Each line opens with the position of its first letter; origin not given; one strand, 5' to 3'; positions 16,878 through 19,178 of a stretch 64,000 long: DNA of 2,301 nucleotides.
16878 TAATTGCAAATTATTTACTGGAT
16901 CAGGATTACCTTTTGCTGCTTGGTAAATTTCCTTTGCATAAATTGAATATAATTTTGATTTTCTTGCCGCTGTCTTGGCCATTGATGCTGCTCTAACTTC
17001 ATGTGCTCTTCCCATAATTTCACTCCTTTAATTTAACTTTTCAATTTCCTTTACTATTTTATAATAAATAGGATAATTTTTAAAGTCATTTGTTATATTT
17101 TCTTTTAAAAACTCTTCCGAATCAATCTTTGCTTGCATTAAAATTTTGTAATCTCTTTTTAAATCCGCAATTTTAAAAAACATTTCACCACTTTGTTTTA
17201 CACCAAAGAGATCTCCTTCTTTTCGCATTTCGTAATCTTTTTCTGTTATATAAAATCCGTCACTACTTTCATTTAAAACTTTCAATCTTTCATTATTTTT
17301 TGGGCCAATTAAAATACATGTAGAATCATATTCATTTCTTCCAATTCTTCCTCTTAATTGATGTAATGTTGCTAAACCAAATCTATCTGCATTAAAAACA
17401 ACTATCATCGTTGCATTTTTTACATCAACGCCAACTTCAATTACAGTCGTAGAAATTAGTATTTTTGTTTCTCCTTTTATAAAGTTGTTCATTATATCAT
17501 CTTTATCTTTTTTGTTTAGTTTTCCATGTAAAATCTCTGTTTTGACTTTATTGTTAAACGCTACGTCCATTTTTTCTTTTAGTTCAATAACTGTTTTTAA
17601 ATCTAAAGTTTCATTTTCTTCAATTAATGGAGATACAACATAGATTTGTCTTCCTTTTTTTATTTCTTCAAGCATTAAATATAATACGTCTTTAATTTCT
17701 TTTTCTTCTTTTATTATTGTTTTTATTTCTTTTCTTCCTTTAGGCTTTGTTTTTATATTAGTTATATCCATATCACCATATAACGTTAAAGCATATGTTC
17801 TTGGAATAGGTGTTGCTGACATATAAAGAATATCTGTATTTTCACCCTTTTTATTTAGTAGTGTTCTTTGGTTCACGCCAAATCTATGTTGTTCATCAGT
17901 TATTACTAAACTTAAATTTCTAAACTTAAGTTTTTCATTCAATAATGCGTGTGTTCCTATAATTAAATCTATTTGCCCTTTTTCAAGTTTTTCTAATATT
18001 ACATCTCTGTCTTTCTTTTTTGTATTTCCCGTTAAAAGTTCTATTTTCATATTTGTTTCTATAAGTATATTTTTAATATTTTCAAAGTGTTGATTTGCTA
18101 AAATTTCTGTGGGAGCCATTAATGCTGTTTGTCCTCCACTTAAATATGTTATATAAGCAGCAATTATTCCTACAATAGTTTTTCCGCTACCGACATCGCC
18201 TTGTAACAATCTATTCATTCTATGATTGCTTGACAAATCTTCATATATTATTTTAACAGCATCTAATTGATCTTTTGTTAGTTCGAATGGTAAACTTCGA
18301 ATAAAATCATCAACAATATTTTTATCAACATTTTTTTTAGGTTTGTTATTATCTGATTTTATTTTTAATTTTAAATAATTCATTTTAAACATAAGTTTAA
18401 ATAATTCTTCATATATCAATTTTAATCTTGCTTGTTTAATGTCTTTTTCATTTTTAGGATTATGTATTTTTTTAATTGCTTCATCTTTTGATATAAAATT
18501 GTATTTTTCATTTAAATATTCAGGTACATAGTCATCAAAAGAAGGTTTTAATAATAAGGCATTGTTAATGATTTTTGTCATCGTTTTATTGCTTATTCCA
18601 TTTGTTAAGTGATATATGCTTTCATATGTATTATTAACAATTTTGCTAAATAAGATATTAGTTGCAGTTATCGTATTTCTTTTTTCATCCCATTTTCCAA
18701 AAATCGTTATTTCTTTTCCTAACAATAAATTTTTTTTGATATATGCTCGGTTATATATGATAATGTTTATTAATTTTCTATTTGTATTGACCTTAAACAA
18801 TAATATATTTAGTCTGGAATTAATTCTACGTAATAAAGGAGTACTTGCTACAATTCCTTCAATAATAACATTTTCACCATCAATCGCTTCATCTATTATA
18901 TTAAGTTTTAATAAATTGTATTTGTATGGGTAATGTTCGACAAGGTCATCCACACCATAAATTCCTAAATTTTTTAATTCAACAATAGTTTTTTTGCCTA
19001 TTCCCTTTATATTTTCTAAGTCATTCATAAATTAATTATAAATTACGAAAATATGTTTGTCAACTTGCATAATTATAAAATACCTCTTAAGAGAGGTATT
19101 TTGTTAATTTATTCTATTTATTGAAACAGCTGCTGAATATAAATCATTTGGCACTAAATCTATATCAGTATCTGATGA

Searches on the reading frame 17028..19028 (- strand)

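Call 57: search_protein_families(library=pfam, proteins=[window:17028-19028:-], max_evalue=0.001)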
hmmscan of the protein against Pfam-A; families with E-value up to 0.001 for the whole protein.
window:17028-19028:- (666 aa): 6 families
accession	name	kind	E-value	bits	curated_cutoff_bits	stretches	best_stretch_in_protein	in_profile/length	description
PF00270.35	DEAD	-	1.2e-25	90.6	26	1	251-411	1-163/167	DEAD/DEAH box helicase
PF00271.37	Helicase_C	-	1.6e-25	89.9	23.5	2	449-565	7-109/110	Helicase conserved C-terminal domain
PF04851.21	ResIII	-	8.1e-14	52.3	22.5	1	248-407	2-162/164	Type III restriction enzyme, res subunit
PF19833.4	RecG_dom3_C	-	1e-09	38.7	26.8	1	589-665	2-79/87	ATP-dependent DNA helicase RecG, domain 3, C-terminal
PF17191.10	RecG_wedge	-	4e-08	33.5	23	1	6-157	4-158/162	RecG wedge domain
PF22590.2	Cas3-like_C_2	-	1.1e-05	26.1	27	1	479-566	14-105/106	CRISPR-associated nuclease/helicase Cas3, C-terminal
